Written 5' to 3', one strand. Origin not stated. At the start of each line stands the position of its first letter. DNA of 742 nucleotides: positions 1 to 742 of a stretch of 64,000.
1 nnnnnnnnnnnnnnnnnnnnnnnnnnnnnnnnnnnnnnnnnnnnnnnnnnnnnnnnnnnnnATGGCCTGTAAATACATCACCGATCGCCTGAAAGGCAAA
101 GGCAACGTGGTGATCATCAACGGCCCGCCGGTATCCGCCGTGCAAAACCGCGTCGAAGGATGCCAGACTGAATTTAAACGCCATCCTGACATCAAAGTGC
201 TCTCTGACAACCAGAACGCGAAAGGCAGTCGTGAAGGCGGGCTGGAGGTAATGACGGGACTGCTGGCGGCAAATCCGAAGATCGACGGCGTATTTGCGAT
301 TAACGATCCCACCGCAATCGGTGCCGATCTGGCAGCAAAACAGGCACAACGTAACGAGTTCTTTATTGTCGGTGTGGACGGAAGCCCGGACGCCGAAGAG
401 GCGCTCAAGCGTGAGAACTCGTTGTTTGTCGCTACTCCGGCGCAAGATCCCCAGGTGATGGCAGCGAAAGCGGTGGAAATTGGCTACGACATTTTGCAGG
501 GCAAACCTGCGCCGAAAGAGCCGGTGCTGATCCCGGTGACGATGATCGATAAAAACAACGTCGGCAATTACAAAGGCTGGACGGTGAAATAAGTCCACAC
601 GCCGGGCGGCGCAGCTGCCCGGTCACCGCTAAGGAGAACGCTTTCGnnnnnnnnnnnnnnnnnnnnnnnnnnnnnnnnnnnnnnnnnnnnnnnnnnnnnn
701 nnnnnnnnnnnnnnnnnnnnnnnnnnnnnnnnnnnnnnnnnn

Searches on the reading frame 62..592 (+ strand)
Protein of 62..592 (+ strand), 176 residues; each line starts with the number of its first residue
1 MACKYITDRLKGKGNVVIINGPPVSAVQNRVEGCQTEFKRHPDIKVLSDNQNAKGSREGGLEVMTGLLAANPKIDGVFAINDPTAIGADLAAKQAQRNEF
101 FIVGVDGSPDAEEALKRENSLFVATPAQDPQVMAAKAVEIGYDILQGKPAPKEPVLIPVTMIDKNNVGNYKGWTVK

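Call 4: search_protein_families(proteins=[window:62-592:+], library=ncbifam)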
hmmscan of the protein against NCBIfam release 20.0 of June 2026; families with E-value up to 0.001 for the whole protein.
window:62-592:+ (176 aa): 9 families
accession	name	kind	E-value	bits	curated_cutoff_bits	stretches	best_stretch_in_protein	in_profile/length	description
NF007936.0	PRK10653.1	equivalog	1.2e-23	83.9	337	1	1-152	136-284/295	ribose ABC transporter substrate-binding protein RbsB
NF007254.0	PRK09701.1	equivalog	5.4e-18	65.2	335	1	3-143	145-285/311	D-allose transporter substrate-binding protein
NF041827.1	YtfQ_transport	equivalog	1.5e-07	30.7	510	1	2-118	139-262/320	galactofuranose ABC transporter, galactofuranose-binding protein YtfQ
TIGR02634.1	xylF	equivalog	3.5e-05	23.5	389.55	1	11-117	117-226/302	D-xylose ABC transporter substrate-binding protein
NF007743.0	PRK10423.1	equivalog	0.00012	21.4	531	1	1-96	167-261/330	ribose operon transcriptional repressor RbsR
NF047341.1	lactose_RbsR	equivalog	0.00021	20.7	382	1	16-93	183-256/331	ribose utilization transcriptional repressor RbsR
NF052440.1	TransRegGNTRPSEAE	equivalog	0.00035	19.7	400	1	28-95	195-263/333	HTH-type transcriptional regulator GntR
NF007680.0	PRK10355.1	equivalog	0.00046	19.5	504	1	11-96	144-233/331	D-xylose ABC transporter substrate-binding protein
NF011924.1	PRK15395.1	equivalog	0.00095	18.3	420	0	72-151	225-302/329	galactose/glucose ABC transporter substrate-binding protein MglB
